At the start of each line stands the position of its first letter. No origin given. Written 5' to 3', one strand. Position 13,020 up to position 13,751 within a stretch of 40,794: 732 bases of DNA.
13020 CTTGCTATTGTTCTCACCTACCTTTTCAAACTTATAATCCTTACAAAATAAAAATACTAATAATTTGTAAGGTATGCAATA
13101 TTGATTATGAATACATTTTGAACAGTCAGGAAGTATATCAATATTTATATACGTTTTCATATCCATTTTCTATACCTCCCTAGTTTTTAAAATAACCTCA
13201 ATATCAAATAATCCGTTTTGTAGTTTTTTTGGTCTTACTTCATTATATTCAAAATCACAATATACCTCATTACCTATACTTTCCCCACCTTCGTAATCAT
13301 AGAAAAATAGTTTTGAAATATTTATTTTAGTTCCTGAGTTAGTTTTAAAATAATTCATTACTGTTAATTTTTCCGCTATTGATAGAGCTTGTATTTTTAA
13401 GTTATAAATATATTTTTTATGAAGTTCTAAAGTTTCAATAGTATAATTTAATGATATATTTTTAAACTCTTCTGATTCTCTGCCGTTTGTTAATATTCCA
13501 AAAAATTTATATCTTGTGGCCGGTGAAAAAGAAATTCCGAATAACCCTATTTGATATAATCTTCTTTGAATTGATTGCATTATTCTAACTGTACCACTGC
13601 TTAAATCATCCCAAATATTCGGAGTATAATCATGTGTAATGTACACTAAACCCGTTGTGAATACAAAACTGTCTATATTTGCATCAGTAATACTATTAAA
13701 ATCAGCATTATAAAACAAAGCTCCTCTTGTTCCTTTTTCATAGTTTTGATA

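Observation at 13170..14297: Spherulin-4-like polysaccharide hydrolase inserted between the tail chaperones and the tape measure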

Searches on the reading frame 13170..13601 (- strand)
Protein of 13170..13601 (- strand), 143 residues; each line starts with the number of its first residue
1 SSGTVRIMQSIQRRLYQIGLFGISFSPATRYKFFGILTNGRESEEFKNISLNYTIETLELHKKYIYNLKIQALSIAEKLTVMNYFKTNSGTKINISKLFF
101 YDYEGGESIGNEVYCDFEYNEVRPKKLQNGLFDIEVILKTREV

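Call 19: search_protein_representatives(protein=window:13170-13601:-)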
Query: 143 residues. Proteins with E-value up to 0.001 (for the whole library): 5; up to 1e-10: 1; up to 1e-30: 1. The best 5 are listed.
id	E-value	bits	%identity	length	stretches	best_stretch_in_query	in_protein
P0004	3.3e-38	147.1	51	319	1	6-143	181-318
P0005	9.4e-10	55.0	34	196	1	15-143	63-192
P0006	1.8e-08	50.9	36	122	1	20-107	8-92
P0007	1.9e-04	37.8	40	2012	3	76-105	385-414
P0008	2.8e-04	37.3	33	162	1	21-134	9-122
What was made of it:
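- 13173..13550 (-): C-terminal module X, residues ~250-375. It is a conserved, previously unnamed tail-operon domain with a predicted tail-tube-like fold. An exhaustive HMMER search found five hits, one of them (P0007) a spurious eukaryotic repeat protein (call 19).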

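Call 22: find_related_loci(query=A1, collection=viral_contigs, flank=10000)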
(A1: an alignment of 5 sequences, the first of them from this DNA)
Query A1 (129 aa) in viral_contigs; peptide patterns used: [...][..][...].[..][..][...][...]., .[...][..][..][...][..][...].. (x = any residue, [..] = any of these).
96 stretches matched a pattern, but none encodes a relative of the query by tblastn (E <= 1e-3).

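Call 23: search_protein_families(library=phrogs, proteins=[P0005, P0008, P0006, P0004, window:13170-13601:-], max_evalue=0.1)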
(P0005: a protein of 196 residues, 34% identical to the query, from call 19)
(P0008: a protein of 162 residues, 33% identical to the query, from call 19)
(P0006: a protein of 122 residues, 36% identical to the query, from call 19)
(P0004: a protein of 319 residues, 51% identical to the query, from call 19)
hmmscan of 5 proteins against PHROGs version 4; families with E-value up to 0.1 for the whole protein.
P0005 (196 aa): 0 families

P0008 (162 aa): 1 family
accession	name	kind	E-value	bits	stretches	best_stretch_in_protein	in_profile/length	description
phrog_12581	-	moron, auxiliary metabolic gene and host takeover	0.054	14.6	1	52-81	91-120/146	membrane protein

P0006 (122 aa): 1 family
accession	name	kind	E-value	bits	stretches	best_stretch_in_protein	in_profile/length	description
phrog_4932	-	DNA, RNA and nucleotide metabolism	0.057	14.6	0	18-84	3-79/117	single strand DNA binding protein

P0004 (319 aa): 0 families

window:13170-13601:- (143 aa): 0 families

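Call 24: search_protein_families(library=pfam, proteins=[P0005, P0008, P0006, P0004, window:13170-13601:-], max_evalue=1)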
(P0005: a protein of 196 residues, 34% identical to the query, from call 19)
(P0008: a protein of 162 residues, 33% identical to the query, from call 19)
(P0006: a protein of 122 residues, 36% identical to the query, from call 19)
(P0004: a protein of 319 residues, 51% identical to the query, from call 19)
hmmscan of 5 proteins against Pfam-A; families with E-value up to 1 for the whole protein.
P0005 (196 aa): 2 families
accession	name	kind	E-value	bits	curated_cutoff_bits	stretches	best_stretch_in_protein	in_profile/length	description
PF00426.25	VP4_haemagglut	-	0.17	12.2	25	0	89-131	115-157/160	Outer Capsid protein VP4 (Hemagglutinin) Concanavalin-like domain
PF25357.1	PH_S11IP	-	0.19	12.1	27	1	24-61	49-85/118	STK11-interacting protein PH domain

P0008 (162 aa): 0 families

P0006 (122 aa): 5 families
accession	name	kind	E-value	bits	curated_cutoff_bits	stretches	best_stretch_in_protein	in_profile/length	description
PF14540.12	NTF-like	-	0.023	15.2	27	1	26-73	25-72/118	Nucleotidyltransferase-like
PF18739.6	HEPN_Apea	-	0.037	14.9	24.4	1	58-114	21-74/136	Apea-like HEPN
PF18928.5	DUF5677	-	0.037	14.5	27.1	1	49-110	38-106/166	Family of unknown function (DUF5677)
PF23073.1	DUF7045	-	0.051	14.1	27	1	20-95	18-87/100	Domain of unknown function (DUF7045)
PF06721.16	DUF1204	-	0.16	11.8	21.1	1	86-118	128-161/243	Protein of unknown function (DUF1204)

P0004 (319 aa): 1 family
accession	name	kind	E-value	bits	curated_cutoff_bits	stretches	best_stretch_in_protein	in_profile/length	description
PF12138.14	Spherulin4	-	3.7e-20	72.9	30.2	1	3-180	60-233/239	Spherulation-specific family 4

window:13170-13601:- (143 aa): 0 families
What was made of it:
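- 13173..13550 (-): There is no Pfam or PHROG match (calls 23, 24).
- On Tail-tube-fold superfamily (tube, terminator, Dit N-domain, Hcp-like), considered for module X: There are no Pfam or PHROG hits (calls 23, 24).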

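Call 25: find_encoding_contigs(protein=P0004, flank=10000)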
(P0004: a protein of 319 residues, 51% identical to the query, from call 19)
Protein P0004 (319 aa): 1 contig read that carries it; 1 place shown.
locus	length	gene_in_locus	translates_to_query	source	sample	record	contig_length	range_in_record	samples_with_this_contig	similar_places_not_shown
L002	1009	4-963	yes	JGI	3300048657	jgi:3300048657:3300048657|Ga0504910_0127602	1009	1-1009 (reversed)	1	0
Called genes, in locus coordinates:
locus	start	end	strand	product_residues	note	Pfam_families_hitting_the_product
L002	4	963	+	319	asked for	PF12138:Spherulin4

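Call 26: find_encoding_contigs(protein=P0008, flank=10000)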
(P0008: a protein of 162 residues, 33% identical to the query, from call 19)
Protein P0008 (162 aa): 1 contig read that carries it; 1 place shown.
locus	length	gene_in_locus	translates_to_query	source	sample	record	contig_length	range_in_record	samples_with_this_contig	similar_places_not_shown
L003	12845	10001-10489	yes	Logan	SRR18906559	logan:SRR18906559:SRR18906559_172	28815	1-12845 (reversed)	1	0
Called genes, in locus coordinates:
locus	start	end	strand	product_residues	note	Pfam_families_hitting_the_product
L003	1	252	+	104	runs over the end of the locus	-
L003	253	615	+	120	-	-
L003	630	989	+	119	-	-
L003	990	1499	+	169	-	PF13175:AAA_15 (weak)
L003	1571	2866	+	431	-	PF03237:Terminase_6N, PF04466:Terminase_3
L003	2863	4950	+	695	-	PF06074:Portal_Mu, PF04233:Phage_Mu_F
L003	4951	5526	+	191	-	PF05069:Phage_tail_S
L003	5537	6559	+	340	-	-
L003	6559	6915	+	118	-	-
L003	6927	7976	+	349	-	PF03864:Phage_cap_E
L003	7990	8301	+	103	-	-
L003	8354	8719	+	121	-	-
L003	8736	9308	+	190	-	-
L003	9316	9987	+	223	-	-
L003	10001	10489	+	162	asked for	-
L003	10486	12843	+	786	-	?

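Call 28: find_encoding_contigs(protein=P0005, flank=10000)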
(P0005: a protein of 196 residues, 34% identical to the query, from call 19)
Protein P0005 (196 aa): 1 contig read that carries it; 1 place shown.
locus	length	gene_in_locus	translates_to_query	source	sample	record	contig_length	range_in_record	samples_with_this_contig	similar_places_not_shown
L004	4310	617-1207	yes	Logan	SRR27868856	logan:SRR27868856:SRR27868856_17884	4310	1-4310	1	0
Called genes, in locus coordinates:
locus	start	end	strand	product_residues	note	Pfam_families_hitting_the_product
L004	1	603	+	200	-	?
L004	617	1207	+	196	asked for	-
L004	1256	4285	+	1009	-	-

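Call 29: find_encoding_contigs(protein=P0006, flank=10000)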
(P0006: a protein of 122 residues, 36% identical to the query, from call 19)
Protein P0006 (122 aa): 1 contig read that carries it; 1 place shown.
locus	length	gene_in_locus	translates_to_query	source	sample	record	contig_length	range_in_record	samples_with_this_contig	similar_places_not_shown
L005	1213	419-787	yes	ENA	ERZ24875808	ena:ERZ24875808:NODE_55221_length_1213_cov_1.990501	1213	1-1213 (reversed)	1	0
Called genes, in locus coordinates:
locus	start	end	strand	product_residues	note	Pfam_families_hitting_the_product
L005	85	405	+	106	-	-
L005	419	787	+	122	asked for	-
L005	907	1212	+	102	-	?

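Call 49: search_protein_families(library=pfam, proteins=[L003:10486-12843:+, L004:1256-4285:+, L003:9316-9987:+], max_evalue=0.01)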
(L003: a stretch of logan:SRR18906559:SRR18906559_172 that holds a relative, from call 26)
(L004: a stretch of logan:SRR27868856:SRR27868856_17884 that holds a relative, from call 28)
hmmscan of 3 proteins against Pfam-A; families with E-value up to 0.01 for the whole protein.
L003:10486-12843:+ (786 aa): 2 families
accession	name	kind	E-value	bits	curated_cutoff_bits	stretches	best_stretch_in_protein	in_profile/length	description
PF13884.11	Peptidase_S74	-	0.00022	21.9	22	1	680-739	1-55/58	Chaperone of endosialidase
PF12219.14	End_tail_spike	-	0.00064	20.3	25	1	636-679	117-160/160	Catalytic domain of bacteriophage endosialidase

L004:1256-4285:+ (1009 aa): 1 family
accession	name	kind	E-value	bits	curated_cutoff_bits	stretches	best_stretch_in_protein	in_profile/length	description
PF05247.18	FlhD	-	0.00034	21.3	27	0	409-453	16-59/102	Flagellar transcriptional activator (FlhD)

L003:9316-9987:+ (223 aa): 1 family
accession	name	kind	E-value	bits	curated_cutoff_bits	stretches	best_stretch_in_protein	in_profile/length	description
PF10244.14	MRP-L51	-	0.0018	18.7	25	1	140-194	16-66/93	Mitochondrial ribosomal subunit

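Call 50: search_protein_families(library=phrogs, proteins=[L003:10486-12843:+, L004:1256-4285:+, L003:9316-9987:+], max_evalue=0.01)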
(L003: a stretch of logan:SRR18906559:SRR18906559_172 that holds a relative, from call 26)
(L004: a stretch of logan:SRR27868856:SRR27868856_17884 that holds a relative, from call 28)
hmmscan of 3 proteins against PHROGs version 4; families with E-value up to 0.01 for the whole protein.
L003:10486-12843:+ (786 aa): 14 families
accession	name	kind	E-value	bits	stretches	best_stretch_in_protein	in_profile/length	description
phrog_7121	-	tail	7.3e-48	164.3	1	598-785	704-906/927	tail fiber protein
phrog_1171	-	tail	3.7e-45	155.7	1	359-785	533-934/954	tail spike protein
phrog_14895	-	tail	2.1e-38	133.2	1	608-785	432-613/632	tail spike protein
phrog_17635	-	tail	3.3e-33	115.9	1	643-783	566-710/721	tail fiber protein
phrog_15695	-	tail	5.2e-23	81.8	1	556-759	1003-1203/1284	tail fiber protein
phrog_23437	-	tail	9.8e-17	62.3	1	652-785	124-251/275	tail protein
phrog_38424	-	unknown function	3e-15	57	1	646-761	306-421/488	-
phrog_24369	-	tail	1.3e-10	40.6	1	652-783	1236-1378/1396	tail fiber protein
phrog_24159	-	tail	4e-09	36.3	1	660-783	820-954/972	tail fiber protein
phrog_15439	-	other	8.8e-07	30.1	1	108-191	36-111/290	peptidase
phrog_19921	-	tail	8.2e-06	25.3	1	646-764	747-864/952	tail spike protein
phrog_28871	-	unknown function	2.1e-05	23.5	1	644-711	718-785/946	-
phrog_6907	-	unknown function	0.0065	17.8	0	188-215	64-91/99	-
phrog_28557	-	unknown function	0.0086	17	0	449-491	87-129/137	-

L004:1256-4285:+ (1009 aa): 0 families

L003:9316-9987:+ (223 aa): 0 families

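Call 52: predict_structure(alignment_id=A4)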
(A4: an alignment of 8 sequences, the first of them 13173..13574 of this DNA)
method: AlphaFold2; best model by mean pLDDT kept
length: 134 residues; sequences in the alignment: 8
mean_pLDDT: 78.9   pTM: 0.70
mean pLDDT of the five models: 78.9, 73.7, 72.3, 72.3, 57.9
residues with pLDDT >= 90: 35; 70-90: 62; 50-70: 25; < 50: 12
segments of 3 or more residues with pLDDT < 50: 1-9
pLDDT, mean of each block of 10 residues (from residue 1): 43 55 74 75 65 88 88 89 86 87 91 92 91 85
secondary structure, 60 per line:
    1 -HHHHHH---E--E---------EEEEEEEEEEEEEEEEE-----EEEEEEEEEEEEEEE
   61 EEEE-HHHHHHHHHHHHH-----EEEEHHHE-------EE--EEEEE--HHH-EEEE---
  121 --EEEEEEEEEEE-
elements in order: H2-7 E24-40 E46-64 H66-78 E84-87 E103-107 E114-117 E123-133
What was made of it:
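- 13173..13550 (-): The model has pLDDT 79 (call 52).
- On Tail-tube-fold superfamily (tube, terminator, Dit N-domain, Hcp-like), considered for module X: The model has a long hairpin (strands 24-40 and 46-64), then a helix (66-78), then four more strands (call 52).
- Model pLDDT 79, pTM 0.70 (call 52).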

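Call 56: fold_search(model_id=the predicted structure, library=pdb)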
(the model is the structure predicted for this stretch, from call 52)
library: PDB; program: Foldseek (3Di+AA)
matches with E <= 10: 886; with E <= 0.001: 0
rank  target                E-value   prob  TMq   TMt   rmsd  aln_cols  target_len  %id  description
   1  9m6x_P                4.0e-03  0.96  0.30  0.31   8.9       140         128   11  Cryo-EM structure of bacteriophage NF5 neck (released 2025-12-17)
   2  8qhs_A                4.7e-03  1.00  0.47  0.41  12.4       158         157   11  Cryo-EM structure of the monocin tail-tube, MttP. (released 2024-06-19)
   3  9m6x_M                8.9e-03  0.91  0.30  0.31   8.8       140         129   11  Cryo-EM structure of bacteriophage NF5 neck (released 2025-12-17)
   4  7qg9_V                9.9e-03  0.99  0.42  0.30   9.5       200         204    8  Tail tip of siphophage T5 : common core proteins (released 2022-12-21)
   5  9j1j_B                1.2e-02  1.00  0.49  0.42   6.4       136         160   12  Cap region of monocin (released 2025-01-08)
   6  9j1k_A                1.2e-02  1.00  0.48  0.41   6.5       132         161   12  Tip region of monocin (released 2025-01-08)
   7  9occ_C                1.4e-02  1.00  0.45  0.38   5.4       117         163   11  Sf11 bacteriophage tail (released 2025-11-12)
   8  9j1j_C                1.6e-02  1.00  0.48  0.45   6.5       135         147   10  Cap region of monocin (released 2025-01-08)
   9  9occ_A                1.6e-02  0.91  0.34  0.31   7.5       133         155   10  Sf11 bacteriophage tail (released 2025-11-12)
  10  6tba_50               1.7e-02  1.00  0.50  0.51   4.9       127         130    9  Virion of native gene transfer agent (GTA) particle (released 2020-07-22)
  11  9l9p_H                1.8e-02  1.00  0.45  0.50   4.5       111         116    8  Cryo-EM structure of bacteriophage T1 tail tip complex (released 2025-03-12)
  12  6v8i_AC               1.8e-02  0.85  0.37  0.20  12.2       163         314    8  Composite atomic model of the Staphylococcus aureus phage 80alpha baseplate (released 2020-03-04)
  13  9j1k_K                2.1e-02  0.98  0.44  0.25   5.0       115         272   10  Tip region of monocin (released 2025-01-08)
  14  9occ_B                2.2e-02  0.96  0.39  0.36   6.0       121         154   10  Sf11 bacteriophage tail (released 2025-11-12)
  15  8gtb_A                3.5e-02  0.96  0.39  0.40   7.7       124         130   10  Cryo-EM structure of the marine siphophage vB_DshS-R4C tail tube protein (released 2023-07-12)
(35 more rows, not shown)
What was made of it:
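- On Tail-tube-fold superfamily (tube, terminator, Dit N-domain, Hcp-like), considered for module X: Nearly all top PDB hits are tube-fold proteins, but with E 4e-3 to 0.1 and TM 0.3-0.5 (call 56).
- Examples are the monocin tube, T5 pb9, GTA tube and neck, SPP1 Dit and NF5 neck, with probability up to 1.0 (call 56).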

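Call 59: find_related_loci(query=A1, collection=genome_contigs, flank=10000)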
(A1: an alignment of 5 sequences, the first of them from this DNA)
Query A1 (129 aa) in genome_contigs; peptide patterns used: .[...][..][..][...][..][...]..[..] (x = any residue, [..] = any of these).
41 stretches matched a pattern, but none encodes a relative of the query by tblastn (E <= 1e-3).

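Call 60: fold_search(model_id=the predicted structure, library=viral)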
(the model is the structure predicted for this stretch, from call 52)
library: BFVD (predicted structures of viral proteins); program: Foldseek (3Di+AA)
matches with E <= 10: 1210; with E <= 0.001: 13
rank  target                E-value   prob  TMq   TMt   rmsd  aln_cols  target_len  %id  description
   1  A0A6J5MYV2            1.2e-04  1.00  0.50  0.45   6.4       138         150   11  Uncharacterized protein [uncultured Caudovirales phage]
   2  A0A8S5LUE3            2.5e-04  1.00  0.49  0.52   3.8       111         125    6  Uncharacterized protein [Siphoviridae sp. ctRg61]
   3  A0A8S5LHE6            2.9e-04  1.00  0.39  0.44   5.3       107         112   14  Uncharacterized protein [Myoviridae sp. ctqMr7]
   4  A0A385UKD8            5.0e-04  1.00  0.52  0.53   5.2       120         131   13  Uncharacterized protein [Streptomyces phage Yaboi]
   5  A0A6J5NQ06            5.3e-04  1.00  0.53  0.13   4.0       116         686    9  Uncharacterized protein [uncultured Caudovirales phage]
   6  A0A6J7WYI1            5.3e-04  1.00  0.43  0.34   7.6       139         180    7  Uncharacterized protein [uncultured Caudovirales phage]
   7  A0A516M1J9            5.6e-04  1.00  0.52  0.53   4.6       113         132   12  (no name in the UniProt tables at hand)
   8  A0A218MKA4            6.0e-04  1.00  0.56  0.16   5.4       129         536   12  Putative baseplate wedge initiator [uncultured virus]
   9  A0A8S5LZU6            7.5e-04  1.00  0.51  0.56   5.2       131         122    8  Phage protein [Siphoviridae sp. ctuvC1]
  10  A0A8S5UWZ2            8.9e-04  1.00  0.46  0.49   4.7       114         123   10  Uncharacterized protein [Siphoviridae sp. ctDmR33]
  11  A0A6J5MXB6            8.9e-04  1.00  0.44  0.48   6.0       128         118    8  Uncharacterized protein [uncultured Caudovirales phage]
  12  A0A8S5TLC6            9.4e-04  1.00  0.46  0.37   4.9       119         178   11  Uncharacterized protein [Siphoviridae sp. ctTIi48]
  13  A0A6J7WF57            9.4e-04  1.00  0.39  0.13   7.4       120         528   10  Uncharacterized protein [uncultured Caudovirales phage]
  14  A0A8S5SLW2            1.3e-03  1.00  0.42  0.20   7.8       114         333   11  Uncharacterized protein [Siphoviridae sp. ct3ka12]
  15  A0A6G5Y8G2            1.4e-03  1.00  0.52  0.50   3.5       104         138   10  (no name in the UniProt tables at hand)
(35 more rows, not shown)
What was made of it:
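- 13173..13550 (-): Foldseek top hits are almost all tail-tube, Dit or neck proteins (calls 56, 60).
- On Tail-tube-fold superfamily (tube, terminator, Dit N-domain, Hcp-like), considered for module X: BFVD E-values go down to 1e-4 (call 60).
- BFVD gives 13 hits below 1e-3, including 'major tail protein TP901-1' entries (call 60).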

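Call 63: search_dna_similar(query=P0008, collection=phages, mode=protein, max_evalue=0.01, max_rows=15)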
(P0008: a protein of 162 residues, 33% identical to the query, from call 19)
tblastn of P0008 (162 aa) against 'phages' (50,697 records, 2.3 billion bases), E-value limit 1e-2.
No match.

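Call 66: find_related_loci(query=A5, collection=genome_contigs, flank=10000)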
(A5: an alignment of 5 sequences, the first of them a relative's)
Query A5 (162 aa) in genome_contigs; peptide patterns used: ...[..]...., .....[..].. (x = any residue, [..] = any of these).
154 stretches matched a pattern, but none encodes a relative of the query by tblastn (E <= 1e-3).

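Call 67: find_related_loci(query=A5, collection=viral_contigs, flank=10000)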
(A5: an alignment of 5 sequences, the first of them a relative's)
Query A5 (162 aa) in viral_contigs; peptide patterns used: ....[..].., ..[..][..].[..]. (x = any residue, [..] = any of these).
163 stretches matched a pattern, but none encodes a relative of the query by tblastn (E <= 1e-3).

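Call 68: find_related_loci(query=A1, collection=metagenome_contigs, flank=10000)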
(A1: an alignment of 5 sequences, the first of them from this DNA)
Query A1 (129 aa) in metagenome_contigs; peptide patterns used: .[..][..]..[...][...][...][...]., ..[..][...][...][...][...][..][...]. (x = any residue, [..] = any of these).
242 stretches matched a pattern, but none encodes a relative of the query by tblastn (E <= 1e-3).
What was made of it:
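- Tried and rejected: Wider scans for module X. Scans of IMG/VR (calls 22, 67), GTDB genomes (calls 59, 66) and JGI metagenomes (call 68) confirmed no relative.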

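Call 83: search_solved_structures(query=A5, max_evalue=10)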
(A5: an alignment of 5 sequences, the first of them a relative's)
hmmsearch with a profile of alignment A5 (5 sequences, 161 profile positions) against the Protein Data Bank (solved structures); distinct sequences matched with E-value up to 10: 6.
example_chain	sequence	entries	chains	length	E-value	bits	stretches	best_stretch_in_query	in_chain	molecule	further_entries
9gnq_K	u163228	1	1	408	1.5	11.7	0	66-131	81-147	Kinesin-1 heavy chain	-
8tqk_A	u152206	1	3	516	1.7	11.5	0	11-63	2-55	Fusion glycoprotein F0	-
6mjz_A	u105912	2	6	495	2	11.3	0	11-63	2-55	Fusion glycoprotein F0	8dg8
8v62_A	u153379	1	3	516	2.3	11.1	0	11-63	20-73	Fusion glycoprotein F0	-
8v5k_A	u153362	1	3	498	3.5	10.5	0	11-63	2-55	Fusion glycoprotein F0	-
1ztm_A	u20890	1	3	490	3.8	10.4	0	11-63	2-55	Fusion glycoprotein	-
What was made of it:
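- On Tail-tube-fold superfamily (tube, terminator, Dit N-domain, Hcp-like), considered for module X: A profile search of PDB sequences gave nothing below E = 1 (call 83).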
